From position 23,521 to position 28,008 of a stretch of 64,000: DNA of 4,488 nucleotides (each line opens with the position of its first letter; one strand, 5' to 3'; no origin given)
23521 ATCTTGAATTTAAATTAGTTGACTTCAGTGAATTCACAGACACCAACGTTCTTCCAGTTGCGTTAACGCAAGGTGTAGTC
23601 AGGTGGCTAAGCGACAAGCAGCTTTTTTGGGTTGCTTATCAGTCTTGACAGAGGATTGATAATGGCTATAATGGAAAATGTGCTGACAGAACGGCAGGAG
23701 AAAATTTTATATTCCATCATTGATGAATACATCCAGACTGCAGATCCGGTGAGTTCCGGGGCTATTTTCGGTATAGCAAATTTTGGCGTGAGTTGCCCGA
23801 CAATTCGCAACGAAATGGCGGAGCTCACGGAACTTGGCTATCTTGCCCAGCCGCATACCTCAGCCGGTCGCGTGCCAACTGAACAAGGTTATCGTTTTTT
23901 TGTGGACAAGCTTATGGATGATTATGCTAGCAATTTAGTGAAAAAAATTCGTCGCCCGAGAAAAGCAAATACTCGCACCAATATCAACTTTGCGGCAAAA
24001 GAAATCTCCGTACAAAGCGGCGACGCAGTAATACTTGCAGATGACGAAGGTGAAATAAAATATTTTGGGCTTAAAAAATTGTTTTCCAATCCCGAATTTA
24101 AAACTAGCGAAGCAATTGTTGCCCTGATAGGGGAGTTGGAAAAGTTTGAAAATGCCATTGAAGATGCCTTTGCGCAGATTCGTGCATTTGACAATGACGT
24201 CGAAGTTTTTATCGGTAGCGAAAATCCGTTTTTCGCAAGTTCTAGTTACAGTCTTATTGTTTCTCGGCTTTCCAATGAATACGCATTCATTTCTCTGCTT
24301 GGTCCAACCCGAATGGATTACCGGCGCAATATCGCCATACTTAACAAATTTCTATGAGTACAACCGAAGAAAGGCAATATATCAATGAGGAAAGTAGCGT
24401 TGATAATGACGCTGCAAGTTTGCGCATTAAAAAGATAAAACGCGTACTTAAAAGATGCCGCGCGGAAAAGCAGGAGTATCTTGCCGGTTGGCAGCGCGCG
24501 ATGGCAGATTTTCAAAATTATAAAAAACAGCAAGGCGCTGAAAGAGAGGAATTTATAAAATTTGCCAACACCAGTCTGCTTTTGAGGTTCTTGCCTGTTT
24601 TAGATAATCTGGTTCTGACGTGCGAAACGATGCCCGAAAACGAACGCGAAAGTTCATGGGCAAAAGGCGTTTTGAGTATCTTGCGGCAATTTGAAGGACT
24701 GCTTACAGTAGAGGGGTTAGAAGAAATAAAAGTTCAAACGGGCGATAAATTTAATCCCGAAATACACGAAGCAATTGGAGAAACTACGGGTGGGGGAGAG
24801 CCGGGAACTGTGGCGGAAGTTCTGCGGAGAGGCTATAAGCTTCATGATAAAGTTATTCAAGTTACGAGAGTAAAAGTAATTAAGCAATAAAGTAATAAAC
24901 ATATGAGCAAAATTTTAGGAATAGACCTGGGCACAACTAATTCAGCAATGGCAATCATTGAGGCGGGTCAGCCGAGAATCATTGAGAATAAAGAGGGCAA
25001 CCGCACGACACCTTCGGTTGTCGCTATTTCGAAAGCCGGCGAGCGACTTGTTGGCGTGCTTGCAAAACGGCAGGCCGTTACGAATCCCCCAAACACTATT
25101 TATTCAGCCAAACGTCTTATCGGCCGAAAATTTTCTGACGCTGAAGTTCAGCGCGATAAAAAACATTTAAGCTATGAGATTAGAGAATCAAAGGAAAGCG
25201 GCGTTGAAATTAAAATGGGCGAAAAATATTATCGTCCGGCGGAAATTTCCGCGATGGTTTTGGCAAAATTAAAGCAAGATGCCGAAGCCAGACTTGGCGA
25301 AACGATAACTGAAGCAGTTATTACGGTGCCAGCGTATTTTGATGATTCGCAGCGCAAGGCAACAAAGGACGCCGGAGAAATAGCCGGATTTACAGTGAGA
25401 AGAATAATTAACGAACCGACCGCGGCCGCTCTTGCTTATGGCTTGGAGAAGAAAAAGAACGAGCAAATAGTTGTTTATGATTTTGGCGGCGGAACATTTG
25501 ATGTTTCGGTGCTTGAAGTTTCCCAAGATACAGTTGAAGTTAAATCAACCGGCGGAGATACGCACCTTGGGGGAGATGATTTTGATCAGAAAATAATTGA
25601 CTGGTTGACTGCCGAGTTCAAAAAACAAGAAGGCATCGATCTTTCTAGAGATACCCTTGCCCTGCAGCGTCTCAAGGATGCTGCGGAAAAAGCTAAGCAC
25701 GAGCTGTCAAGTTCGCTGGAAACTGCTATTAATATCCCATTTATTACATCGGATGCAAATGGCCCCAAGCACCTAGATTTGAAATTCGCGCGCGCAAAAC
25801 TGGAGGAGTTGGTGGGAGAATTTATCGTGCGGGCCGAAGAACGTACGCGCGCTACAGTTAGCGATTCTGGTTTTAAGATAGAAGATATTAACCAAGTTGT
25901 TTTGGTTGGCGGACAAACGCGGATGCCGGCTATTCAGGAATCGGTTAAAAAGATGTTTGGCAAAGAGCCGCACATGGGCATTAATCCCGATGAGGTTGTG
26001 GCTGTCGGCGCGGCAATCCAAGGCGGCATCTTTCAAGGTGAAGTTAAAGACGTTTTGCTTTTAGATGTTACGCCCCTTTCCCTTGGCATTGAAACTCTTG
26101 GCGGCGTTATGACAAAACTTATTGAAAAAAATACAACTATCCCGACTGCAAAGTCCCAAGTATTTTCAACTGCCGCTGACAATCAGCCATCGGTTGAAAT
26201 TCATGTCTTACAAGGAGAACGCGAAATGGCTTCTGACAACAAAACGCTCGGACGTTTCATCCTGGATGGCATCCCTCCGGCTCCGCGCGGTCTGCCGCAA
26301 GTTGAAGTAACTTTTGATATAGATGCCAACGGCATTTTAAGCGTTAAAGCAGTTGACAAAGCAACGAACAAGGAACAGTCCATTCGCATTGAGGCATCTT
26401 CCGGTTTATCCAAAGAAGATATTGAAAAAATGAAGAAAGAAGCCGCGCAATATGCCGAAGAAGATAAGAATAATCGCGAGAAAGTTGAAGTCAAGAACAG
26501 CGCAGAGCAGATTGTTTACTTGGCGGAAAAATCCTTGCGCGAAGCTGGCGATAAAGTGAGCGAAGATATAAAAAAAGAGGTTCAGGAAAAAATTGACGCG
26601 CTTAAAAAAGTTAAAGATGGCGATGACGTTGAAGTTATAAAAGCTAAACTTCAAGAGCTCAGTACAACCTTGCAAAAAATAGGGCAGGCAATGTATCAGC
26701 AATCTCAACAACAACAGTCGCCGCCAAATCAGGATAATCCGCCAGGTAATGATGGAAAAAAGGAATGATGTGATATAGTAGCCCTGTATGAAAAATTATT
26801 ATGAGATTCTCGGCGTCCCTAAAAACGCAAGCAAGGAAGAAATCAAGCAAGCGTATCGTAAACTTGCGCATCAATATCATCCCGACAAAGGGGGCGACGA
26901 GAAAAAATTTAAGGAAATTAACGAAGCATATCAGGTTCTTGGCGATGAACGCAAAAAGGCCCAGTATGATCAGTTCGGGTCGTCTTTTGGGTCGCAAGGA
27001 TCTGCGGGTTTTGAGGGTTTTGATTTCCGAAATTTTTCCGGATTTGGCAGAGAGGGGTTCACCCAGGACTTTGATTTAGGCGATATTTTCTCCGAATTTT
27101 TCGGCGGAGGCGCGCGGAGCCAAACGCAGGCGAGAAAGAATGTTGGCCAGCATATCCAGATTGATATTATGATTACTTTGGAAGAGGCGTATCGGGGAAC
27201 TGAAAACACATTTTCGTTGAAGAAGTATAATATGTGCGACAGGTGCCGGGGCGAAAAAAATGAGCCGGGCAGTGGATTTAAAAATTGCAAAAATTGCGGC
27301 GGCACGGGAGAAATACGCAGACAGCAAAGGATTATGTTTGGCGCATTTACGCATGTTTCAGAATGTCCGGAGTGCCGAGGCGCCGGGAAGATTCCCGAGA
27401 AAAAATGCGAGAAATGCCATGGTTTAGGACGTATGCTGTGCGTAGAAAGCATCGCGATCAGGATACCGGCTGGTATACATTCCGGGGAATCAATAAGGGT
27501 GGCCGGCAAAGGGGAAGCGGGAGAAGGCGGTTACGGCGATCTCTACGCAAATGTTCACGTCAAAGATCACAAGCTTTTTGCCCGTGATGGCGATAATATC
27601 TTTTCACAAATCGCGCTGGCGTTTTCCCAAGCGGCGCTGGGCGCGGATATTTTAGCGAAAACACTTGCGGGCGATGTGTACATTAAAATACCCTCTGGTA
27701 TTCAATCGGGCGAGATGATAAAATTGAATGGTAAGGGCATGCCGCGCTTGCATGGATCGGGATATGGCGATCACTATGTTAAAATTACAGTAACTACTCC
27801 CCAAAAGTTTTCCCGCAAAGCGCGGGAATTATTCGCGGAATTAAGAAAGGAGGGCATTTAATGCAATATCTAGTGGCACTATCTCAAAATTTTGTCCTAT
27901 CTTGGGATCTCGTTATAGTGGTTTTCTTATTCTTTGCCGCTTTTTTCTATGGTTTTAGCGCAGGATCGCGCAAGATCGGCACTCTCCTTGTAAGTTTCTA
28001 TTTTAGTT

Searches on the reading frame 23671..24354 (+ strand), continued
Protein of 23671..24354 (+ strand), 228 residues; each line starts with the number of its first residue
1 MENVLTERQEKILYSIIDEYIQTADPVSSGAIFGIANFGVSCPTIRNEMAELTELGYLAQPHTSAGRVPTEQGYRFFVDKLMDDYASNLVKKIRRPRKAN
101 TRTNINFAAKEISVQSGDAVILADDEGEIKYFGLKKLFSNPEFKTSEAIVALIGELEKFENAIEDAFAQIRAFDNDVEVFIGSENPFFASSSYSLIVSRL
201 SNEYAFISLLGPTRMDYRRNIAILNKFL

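Call 72: fold_search(model_id=the predicted structure, library=pdb)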
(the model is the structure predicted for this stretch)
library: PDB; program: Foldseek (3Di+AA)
matches with E <= 10: 1147; with E <= 0.001: 25
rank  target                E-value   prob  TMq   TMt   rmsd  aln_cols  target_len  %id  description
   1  1stz_B                2.6e-13  1.00  0.78  0.58   5.3       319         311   20  Crystal structure of a hypothetical protein at 2.2 A resolution (released 2004-08-24)
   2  1stz_A                2.9e-13  1.00  0.76  0.55   5.6       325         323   19  Crystal structure of a hypothetical protein at 2.2 A resolution (released 2004-08-24)
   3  5y6i_A                1.1e-06  1.00  0.28  0.27  16.9       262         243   10  Crystal structure of Pseudomonas aeruginosa HmgR (released 2018-08-15)
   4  1mkm_A                5.9e-06  1.00  0.29  0.27  17.9       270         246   17  CRYSTAL STRUCTURE OF THE THERMOTOGA MARITIMA ICLR (released 2002-09-11)
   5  5whm_B                1.2e-05  1.00  0.29  0.26  17.9       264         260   14  Crystal Structure of IclR Family Transcriptional Regulator from Brucella abortus (released 2017-08-23)
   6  5whm_C                1.6e-05  1.00  0.28  0.25  17.8       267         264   13  Crystal Structure of IclR Family Transcriptional Regulator from Brucella abortus (released 2017-08-23)
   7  5whm_D                2.7e-05  1.00  0.28  0.26  17.8       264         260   14  Crystal Structure of IclR Family Transcriptional Regulator from Brucella abortus (released 2017-08-23)
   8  8ejv_B                3.4e-05  1.00  0.31  0.28  18.0       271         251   11  The crystal structure of Pseudomonas putida PcaR in complex with succinate (released 2024-03-20)
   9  2xro_B                4.8e-05  1.00  0.29  0.28  16.8       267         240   10  Crystal structure of TtgV in complex with its DNA operator (released 2010-12-01)
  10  3r4k_A                6.0e-05  1.00  0.29  0.27  16.0       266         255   13  Crystal structure of a putative ICLR transcriptional regulator (TM1040_3717) from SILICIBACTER SP. TM1040 at 2.46 A re (released 2011-04-13)
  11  5h1a_D                6.7e-05  1.00  0.33  0.31  18.2       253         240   13  Crystal structure of an IclR homolog from Microbacterium sp. strain HM58-2 (released 2017-01-18)
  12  1mkm_B                9.5e-05  1.00  0.28  0.26  16.8       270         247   17  CRYSTAL STRUCTURE OF THE THERMOTOGA MARITIMA ICLR (released 2002-09-11)
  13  5h1a_C                1.1e-04  1.00  0.29  0.28  17.2       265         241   10  Crystal structure of an IclR homolog from Microbacterium sp. strain HM58-2 (released 2017-01-18)
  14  3r4k_B                1.1e-04  1.00  0.29  0.26  16.9       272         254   11  Crystal structure of a putative ICLR transcriptional regulator (TM1040_3717) from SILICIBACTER SP. TM1040 at 2.46 A re (released 2011-04-13)
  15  5h1a_B                1.1e-04  1.00  0.29  0.28  17.2       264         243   12  Crystal structure of an IclR homolog from Microbacterium sp. strain HM58-2 (released 2017-01-18)
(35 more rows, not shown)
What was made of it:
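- It matches T. maritima HrcA 1STZ with TM 0.78 over the query (call 72).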

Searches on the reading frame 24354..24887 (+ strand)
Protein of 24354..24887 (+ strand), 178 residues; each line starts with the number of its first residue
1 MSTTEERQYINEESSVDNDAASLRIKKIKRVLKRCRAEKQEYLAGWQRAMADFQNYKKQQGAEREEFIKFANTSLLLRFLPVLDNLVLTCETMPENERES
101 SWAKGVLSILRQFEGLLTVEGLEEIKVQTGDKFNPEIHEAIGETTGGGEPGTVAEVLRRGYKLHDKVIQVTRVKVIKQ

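Call 37: search_protein_families(library=pfam, proteins=[window:24354-24887:+], max_evalue=0.01)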
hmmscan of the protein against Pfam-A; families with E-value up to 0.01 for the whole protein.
window:24354-24887:+ (178 aa): 2 families
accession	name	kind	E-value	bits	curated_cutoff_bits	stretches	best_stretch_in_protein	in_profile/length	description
PF01025.24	GrpE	-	3.8e-38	131.2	25.8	1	18-177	6-165/165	GrpE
PF24245.1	INO80F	-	0.0069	16.9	25.1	0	17-40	18-41/47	INO80 complex subunit F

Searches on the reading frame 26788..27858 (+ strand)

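Call 53: search_protein_families(library=pfam, proteins=[window:26788-27858:+], max_evalue=0.0001)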
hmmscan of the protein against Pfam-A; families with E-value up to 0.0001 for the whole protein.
window:26788-27858:+ (357 aa): 3 families
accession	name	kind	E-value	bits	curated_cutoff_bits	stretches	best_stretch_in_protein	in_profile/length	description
PF01556.23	DnaJ_C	-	9e-42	143.1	26.6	1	123-338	1-152/152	DnaJ C terminal domain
PF00226.36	DnaJ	-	1.5e-25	89.5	27.8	1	3-61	1-63/63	DnaJ domain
PF00684.25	DnaJ_CXXCXGXG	-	5.7e-15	55.8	32.7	1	150-213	1-64/65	DnaJ central domain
